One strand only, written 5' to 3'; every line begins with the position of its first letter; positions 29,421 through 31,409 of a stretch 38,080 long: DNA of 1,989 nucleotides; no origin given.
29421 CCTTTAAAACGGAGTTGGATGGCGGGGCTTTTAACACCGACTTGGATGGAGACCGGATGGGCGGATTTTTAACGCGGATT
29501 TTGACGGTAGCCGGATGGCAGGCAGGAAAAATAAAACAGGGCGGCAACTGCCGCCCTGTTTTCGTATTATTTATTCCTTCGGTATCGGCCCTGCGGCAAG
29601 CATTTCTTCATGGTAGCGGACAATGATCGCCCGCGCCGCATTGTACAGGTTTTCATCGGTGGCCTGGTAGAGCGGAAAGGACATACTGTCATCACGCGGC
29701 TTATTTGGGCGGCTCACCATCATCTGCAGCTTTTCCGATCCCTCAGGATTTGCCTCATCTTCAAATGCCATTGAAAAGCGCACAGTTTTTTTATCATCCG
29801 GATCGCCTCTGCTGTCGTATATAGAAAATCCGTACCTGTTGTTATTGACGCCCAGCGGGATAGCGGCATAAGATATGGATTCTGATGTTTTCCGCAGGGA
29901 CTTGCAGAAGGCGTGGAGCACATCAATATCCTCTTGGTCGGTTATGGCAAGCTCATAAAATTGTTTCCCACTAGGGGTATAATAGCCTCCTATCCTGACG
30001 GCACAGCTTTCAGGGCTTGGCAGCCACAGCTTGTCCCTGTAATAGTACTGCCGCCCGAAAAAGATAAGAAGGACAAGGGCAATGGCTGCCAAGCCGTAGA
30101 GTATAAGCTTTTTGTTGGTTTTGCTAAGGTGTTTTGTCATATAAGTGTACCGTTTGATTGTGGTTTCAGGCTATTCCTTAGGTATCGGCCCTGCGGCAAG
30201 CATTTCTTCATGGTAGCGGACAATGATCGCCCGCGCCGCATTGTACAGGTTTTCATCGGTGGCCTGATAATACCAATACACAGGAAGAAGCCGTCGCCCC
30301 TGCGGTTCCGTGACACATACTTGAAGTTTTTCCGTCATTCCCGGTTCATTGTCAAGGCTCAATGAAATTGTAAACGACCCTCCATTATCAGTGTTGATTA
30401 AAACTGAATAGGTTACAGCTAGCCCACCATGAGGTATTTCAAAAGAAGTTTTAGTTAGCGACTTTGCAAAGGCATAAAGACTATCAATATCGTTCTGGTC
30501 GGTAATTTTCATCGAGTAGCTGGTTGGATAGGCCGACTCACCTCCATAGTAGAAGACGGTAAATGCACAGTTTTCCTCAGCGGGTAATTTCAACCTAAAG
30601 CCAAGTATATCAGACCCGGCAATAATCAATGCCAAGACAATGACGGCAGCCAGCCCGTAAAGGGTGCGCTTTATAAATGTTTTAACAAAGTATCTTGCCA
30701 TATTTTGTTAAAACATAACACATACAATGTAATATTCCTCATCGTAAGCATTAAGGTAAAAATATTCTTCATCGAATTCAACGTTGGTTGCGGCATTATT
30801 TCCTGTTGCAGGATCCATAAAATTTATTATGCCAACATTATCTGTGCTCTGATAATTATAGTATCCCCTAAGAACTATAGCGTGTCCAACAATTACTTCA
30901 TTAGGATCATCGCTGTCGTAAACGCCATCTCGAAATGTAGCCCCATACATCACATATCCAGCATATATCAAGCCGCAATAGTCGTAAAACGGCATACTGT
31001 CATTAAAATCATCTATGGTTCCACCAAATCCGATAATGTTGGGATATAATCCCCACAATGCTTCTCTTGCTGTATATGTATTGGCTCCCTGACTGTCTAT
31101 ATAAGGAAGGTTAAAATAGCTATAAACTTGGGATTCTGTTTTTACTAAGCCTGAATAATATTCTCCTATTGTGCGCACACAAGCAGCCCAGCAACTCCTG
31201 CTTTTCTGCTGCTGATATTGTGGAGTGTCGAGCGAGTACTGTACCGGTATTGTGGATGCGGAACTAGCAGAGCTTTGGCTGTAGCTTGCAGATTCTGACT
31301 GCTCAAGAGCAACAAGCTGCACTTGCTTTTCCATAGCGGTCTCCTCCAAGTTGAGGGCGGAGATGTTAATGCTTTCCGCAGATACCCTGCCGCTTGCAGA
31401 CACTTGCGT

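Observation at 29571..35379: Protease/inhibitor neighbourhood: secreted papain-fold peptidase, two anchored paralogues, HxlR regulator, two lipoprotein serpins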

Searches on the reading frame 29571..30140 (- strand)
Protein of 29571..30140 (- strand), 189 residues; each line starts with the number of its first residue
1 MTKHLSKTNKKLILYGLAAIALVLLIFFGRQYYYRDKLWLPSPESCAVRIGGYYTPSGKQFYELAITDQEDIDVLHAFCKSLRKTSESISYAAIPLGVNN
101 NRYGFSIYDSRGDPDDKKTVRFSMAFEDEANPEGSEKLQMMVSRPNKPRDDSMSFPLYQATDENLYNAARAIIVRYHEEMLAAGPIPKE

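Call 3: search_protein_families(library=pfam, proteins=[window:29571-30140:-], max_evalue=0.1)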
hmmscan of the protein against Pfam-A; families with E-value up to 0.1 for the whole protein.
window:29571-30140:- (189 aa): 0 families

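Call 4: search_protein_families(library=ncbifam, proteins=[window:29571-30140:-], max_evalue=0.1)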
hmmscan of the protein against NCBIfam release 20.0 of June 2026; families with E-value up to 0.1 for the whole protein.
window:29571-30140:- (189 aa): 0 families

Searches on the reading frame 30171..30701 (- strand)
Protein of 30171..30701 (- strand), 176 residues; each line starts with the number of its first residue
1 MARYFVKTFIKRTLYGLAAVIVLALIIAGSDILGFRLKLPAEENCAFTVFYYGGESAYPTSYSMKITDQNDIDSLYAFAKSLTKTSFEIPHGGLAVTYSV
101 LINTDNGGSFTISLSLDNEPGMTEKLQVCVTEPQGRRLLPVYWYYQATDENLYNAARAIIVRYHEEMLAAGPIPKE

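Call 3: search_protein_families(library=pfam, proteins=[window:30171-30701:-], max_evalue=0.1)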
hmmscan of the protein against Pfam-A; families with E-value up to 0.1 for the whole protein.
window:30171-30701:- (176 aa): 0 families

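Call 4: search_protein_families(library=ncbifam, proteins=[window:30171-30701:-], max_evalue=0.1)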
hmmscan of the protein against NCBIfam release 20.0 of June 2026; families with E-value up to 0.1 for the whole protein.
window:30171-30701:- (176 aa): 0 families

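Call 8: find_homologous_proteins(query=window:30171-30701:-, max_evalue=0.001)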
Query window:30171-30701:- (176 aa): 2 proteins with E <= 0.001 among 196 candidates.
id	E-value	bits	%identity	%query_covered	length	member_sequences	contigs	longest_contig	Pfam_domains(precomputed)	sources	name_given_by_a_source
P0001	4.1e-112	389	100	100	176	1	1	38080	-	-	-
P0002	1.8e-28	117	44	100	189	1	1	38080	-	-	-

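Call 36: search_protein_representatives(alignment_id=A1)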
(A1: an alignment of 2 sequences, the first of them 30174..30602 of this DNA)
Query: 2 sequences, 156 profile positions. Proteins with E-value up to 0.001 (for the whole library): 10; up to 1e-10: 3; up to 1e-30: 2. The best 10 are listed.
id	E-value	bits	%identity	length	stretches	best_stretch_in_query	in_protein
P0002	1.1e-90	317.8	-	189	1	1-156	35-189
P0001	8.3e-77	272.7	-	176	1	1-156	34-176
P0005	1.1e-12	64.4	-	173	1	3-152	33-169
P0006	1.4e-09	54.3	-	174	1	3-149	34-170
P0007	3.3e-09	53.0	-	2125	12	73-110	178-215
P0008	2.5e-05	40.5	-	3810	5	69-110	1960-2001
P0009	2.6e-05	40.4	-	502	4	32-87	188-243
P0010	8.0e-05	38.8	-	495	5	24-74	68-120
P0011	1.3e-04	38.1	-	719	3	31-138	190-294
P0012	5.9e-04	36.0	-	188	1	4-146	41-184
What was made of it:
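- An exhaustive HMM search found only 5 clusters of the family in 1.84 billion representatives (call 36).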

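Call 38: find_encoding_contigs(protein=P0005, flank=10000, max_places=6)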
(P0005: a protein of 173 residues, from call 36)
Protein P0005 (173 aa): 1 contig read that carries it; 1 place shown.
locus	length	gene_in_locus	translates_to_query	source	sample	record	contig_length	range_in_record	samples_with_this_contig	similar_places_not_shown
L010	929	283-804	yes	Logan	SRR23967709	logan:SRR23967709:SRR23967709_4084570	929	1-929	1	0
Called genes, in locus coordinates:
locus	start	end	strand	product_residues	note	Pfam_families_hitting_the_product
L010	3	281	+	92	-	?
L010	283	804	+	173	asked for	-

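Call 39: find_encoding_contigs(protein=P0012, flank=10000, max_places=6)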
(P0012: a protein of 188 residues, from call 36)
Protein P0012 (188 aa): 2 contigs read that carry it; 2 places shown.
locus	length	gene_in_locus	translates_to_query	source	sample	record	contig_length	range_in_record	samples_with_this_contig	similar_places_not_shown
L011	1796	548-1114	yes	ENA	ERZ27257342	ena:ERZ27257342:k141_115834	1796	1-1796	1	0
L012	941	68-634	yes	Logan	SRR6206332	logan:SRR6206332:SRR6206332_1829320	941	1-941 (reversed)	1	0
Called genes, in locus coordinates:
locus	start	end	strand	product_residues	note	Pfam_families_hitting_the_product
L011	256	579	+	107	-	-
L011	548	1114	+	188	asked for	-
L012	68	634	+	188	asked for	-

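Call 48: find_related_loci(query=A6, collection=metagenome_contigs, flank=10000)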
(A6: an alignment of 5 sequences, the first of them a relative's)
Query A6 (176 aa) in metagenome_contigs; peptide patterns used: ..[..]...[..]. (x = any residue, [..] = any of these).
322 stretches matched a pattern, but none encodes a relative of the query by tblastn (E <= 1e-3).

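Call 57: predict_structure(alignment_id=A6)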
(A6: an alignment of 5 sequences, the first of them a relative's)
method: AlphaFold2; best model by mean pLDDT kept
length: 176 residues; sequences in the alignment: 5
mean_pLDDT: 73.8   pTM: 0.68
mean pLDDT of the five models: 73.8, 71.3, 68.9, 67.5, 66.0
residues with pLDDT >= 90: 17; 70-90: 95; 50-70: 49; < 50: 15
segments of 3 or more residues with pLDDT < 50: 55-58, 91-93, 117-123
pLDDT, mean of each block of 10 residues (from residue 1): 59 83 73 70 87 54 87 92 74 59 78 62 66 65 82 89 85 58
secondary structure, 60 per line:
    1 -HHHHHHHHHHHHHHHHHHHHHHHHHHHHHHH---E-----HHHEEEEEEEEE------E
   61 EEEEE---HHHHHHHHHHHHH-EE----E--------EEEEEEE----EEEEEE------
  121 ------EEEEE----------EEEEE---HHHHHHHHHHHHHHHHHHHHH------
elements in order: H2-32 E45-53 E60-65 H69-81 E98-104 E109-114 E127-131 E142-146 H150-170
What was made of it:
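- On Staphopain/staphostatin system: The partners have a TM anchor and a 140-aa ectodomain with two helices and six strands (call 57).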

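Call 62: fold_search(model_id=the predicted structure, library=pdb)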
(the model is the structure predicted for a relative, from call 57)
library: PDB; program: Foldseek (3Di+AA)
matches with E <= 10: 726; with E <= 0.001: 0
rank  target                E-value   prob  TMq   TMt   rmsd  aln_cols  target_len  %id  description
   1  5nvm_A                9.0e-02  0.30  0.21  0.21  14.2       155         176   12  Crystal structure of the human 4EHP-GIGYF2 complex lacking the auxiliary sequences (released 2017-07-26)
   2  6d8z_C                1.0e-01  0.25  0.21  0.14  15.1       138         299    9  Crystal Structure of the C-terminal Guanine Nucleotide Exchange Factor Module of Human Trio (released 2019-02-20)
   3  7n35_B                1.1e-01  0.30  0.20  0.32  15.4       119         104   13  Structure of Yersinia aleksiciae Cap15 cyclic dinucleotide receptor, crystal form 2 (released 2021-11-17)
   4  9b62_E                1.4e-01  0.35  0.28  0.21  13.2       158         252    6  Human RANBP2/RAN(GTP)/RANGAP1-SUMO1/UBC9/CRM1/RAN(GTP) - composite map and model (released 2024-10-16)
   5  2gfg_B                1.5e-01  0.08  0.14  0.14  14.2       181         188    8  Crystal structure of a putative adenylate cyclase (bh2851) from bacillus halodurans at 2.12 A resolution (released 2006-05-02)
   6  9n85_B                1.7e-01  0.21  0.24  0.28  13.6       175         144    9  Cryo-EM structure of human importin beta:Ran-GTP:RanBP1 trimeric complex (released 2025-12-10)
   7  1epa_A                1.7e-01  0.14  0.19  0.21  15.5       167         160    6  STRUCTURE OF THE EPIDIDYMAL RETINOIC ACID-BINDING PROTEIN AT 2.1 ANGSTROMS RESOLUTION (released 1994-07-31)
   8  4dx9_m                1.7e-01  0.11  0.17  0.22  15.3       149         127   12  ICAP1 in complex with integrin beta 1 cytoplasmic tail (released 2013-01-09)
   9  6c4u_A                1.7e-01  0.10  0.14  0.16  13.6       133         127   10  Engineered FHA with Myc-pTBD peptide (released 2018-05-30)
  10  7vmb_A                2.1e-01  0.09  0.16  0.09  17.9       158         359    8  Crystal structure of IQSEC1-IQ motif, Sec7PH tandem in complex with calmodulin (released 2022-10-12)
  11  1npp_D                2.1e-01  0.06  0.12  0.10  17.5       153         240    8  CRYSTAL STRUCTURE OF AQUIFEX AEOLICUS NUSG IN P2(1) (released 2003-03-11)
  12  8dik_A                2.2e-01  0.08  0.16  0.20  15.9       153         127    7  Redox properties and PAS domain structure of the E. coli Energy Sensor Aer indicate a multi-state sensing mechanism (released 2022-11-09)
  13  2y8f_B                2.3e-01  0.18  0.20  0.28  11.9       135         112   10  Structure of the Ran-binding domain from human RanBP3 (wild type) (released 2011-02-16)
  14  6d8z_B                2.4e-01  0.16  0.21  0.13  14.9       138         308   10  Crystal Structure of the C-terminal Guanine Nucleotide Exchange Factor Module of Human Trio (released 2019-02-20)
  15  5m1j_A1               2.4e-01  0.13  0.17  0.09  14.2       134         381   10  Nonstop ribosomal complex bound with Dom34 and Hbs1 (released 2017-01-18)
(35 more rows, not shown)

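Call 70: search_protein_families(library=phrogs, proteins=[P0001, P0002, P0015, P0017], max_evalue=0.1)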
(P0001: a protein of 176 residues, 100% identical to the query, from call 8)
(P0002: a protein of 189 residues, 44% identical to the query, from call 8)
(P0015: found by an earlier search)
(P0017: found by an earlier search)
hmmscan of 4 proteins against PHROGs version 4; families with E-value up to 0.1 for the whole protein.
P0001 (176 aa): 0 families

P0002 (189 aa): 0 families

P0015 (174 aa): 0 families

P0017 (167 aa): 0 families

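Call 71: search_protein_families(library=pfam, proteins=[P0015, P0017, P0005, P0012], max_evalue=1)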
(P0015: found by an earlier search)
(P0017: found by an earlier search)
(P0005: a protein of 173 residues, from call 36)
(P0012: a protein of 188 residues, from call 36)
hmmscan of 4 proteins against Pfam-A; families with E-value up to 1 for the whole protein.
P0015 (174 aa): 0 families

P0017 (167 aa): 0 families

P0005 (173 aa): 0 families

P0012 (188 aa): 1 family
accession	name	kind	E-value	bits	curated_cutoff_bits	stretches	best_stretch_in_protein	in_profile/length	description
PF18414.7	zf_C2H2_10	-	0.023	14.7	25.6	1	42-55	11-24/26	C2H2 type zinc-finger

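Call 75: fold_search(model_id=the predicted structure, library=viral)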
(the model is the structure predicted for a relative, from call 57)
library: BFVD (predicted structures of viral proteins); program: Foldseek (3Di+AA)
matches with E <= 10: 752; with E <= 0.001: 0
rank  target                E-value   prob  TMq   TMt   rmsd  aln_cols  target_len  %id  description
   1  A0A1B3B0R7            4.8e-02  0.21  0.16  0.21  12.9       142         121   10  Uncharacterized protein [Gordonia phage Jumbo]
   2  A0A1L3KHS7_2          4.8e-02  0.15  0.13  0.04  16.2       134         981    7  (no name in the UniProt tables at hand)
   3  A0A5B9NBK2            7.0e-02  0.25  0.22  0.25  16.1       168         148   15  Uncharacterized protein [Escherichia phage Mansfield]
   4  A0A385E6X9            7.9e-02  0.41  0.26  0.30  14.7       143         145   13  (no name in the UniProt tables at hand)
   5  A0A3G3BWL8            8.8e-02  0.16  0.18  0.19  15.6       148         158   12  (no name in the UniProt tables at hand)
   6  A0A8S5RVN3            1.0e-01  0.09  0.14  0.18  12.8       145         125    6  Uncharacterized protein [Siphoviridae sp. ctHip2]
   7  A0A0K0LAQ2            1.4e-01  0.25  0.17  0.24  15.5       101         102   16  Non-structural polyprotein (Fragment) [Astrovirus HK-2014]
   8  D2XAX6                1.7e-01  0.15  0.18  0.25  14.6       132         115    7  Uncharacterized protein [Marseillevirus marseillevirus]
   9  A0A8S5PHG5            1.8e-01  0.06  0.15  0.12  17.2       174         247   11  Uncharacterized protein [Siphoviridae sp. ctsxw88]
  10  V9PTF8                1.9e-01  0.10  0.16  0.10  17.3       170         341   10  Membrane protein UL20 [Human cytomegalovirus]
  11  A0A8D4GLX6            1.9e-01  0.08  0.13  0.08  13.4       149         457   13  (no name in the UniProt tables at hand)
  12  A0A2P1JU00            2.0e-01  0.15  0.21  0.13  13.9       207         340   13  Putative tail tape measure protein [Anoxybacillus phage A403]
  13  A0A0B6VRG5            2.0e-01  0.11  0.16  0.18  12.8        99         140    5  Uncharacterized protein [Edwardsiella phage PEi26]
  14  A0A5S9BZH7            2.1e-01  0.11  0.17  0.15  16.9       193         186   10  Uncharacterized protein [Tenacibaculum phage PTm1]
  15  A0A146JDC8            2.3e-01  0.28  0.20  0.31  14.7       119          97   10  (no name in the UniProt tables at hand)
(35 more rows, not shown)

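Call 85: search_solved_structures(query=A6, max_evalue=10)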
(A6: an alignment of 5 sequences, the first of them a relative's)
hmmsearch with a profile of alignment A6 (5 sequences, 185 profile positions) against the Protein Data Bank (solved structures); distinct sequences matched with E-value up to 10: 7.
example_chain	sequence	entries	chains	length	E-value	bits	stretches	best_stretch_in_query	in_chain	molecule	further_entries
5xc3_A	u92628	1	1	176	0.19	14.8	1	47-129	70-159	Probable Rab-related GTPase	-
5xc5_A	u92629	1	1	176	0.25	14.4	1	47-129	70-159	Probable Rab-related GTPase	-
2k24_A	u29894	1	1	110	0.25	14.4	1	52-118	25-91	Putative uncharacterized protein Ta0956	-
2jmk_A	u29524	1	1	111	0.26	14.4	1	52-118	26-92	Hypothetical protein Ta0956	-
1yzu_A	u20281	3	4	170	0.91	12.6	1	51-117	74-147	Ras-related protein Rab-21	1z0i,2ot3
1z08_A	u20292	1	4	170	0.97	12.5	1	51-117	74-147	Ras-related protein Rab-21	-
1yzt_A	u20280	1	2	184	1.1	12.4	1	51-117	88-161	Ras-related protein Rab-21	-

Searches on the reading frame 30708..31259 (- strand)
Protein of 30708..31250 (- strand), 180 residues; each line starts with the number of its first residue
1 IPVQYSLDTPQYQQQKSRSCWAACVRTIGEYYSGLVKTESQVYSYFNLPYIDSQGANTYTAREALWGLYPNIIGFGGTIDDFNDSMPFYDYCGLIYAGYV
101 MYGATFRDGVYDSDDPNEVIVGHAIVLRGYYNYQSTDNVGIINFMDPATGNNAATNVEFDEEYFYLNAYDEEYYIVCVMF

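Call 35: search_protein_families(library=pfam, proteins=[window:30708-31250:-], max_evalue=10)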
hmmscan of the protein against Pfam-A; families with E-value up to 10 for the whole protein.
window:30708-31250:- (180 aa): 2 families
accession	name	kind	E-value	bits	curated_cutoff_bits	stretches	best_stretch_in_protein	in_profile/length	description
PF12385.14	Peptidase_C70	-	2.3e-05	24.8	19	1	6-45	4-45/141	Papain-like cysteine protease AvrRpt2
PF03412.21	Peptidase_C39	-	0.097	12.9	22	1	11-34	4-27/133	Peptidase C39 family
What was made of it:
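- On Peptidase C39 sensu stricto (bacteriocin-processing): The PF03412 match is only E=0.097 (call 35).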

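Call 46: find_related_loci(query=A5, collection=metagenome_contigs, flank=10000)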
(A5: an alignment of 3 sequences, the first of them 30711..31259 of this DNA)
Query A5 (183 aa) in metagenome_contigs; peptide patterns used: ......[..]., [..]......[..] (x = any residue, [..] = any of these).
269 stretches matched a pattern, but none encodes a relative of the query by tblastn (E <= 1e-3).
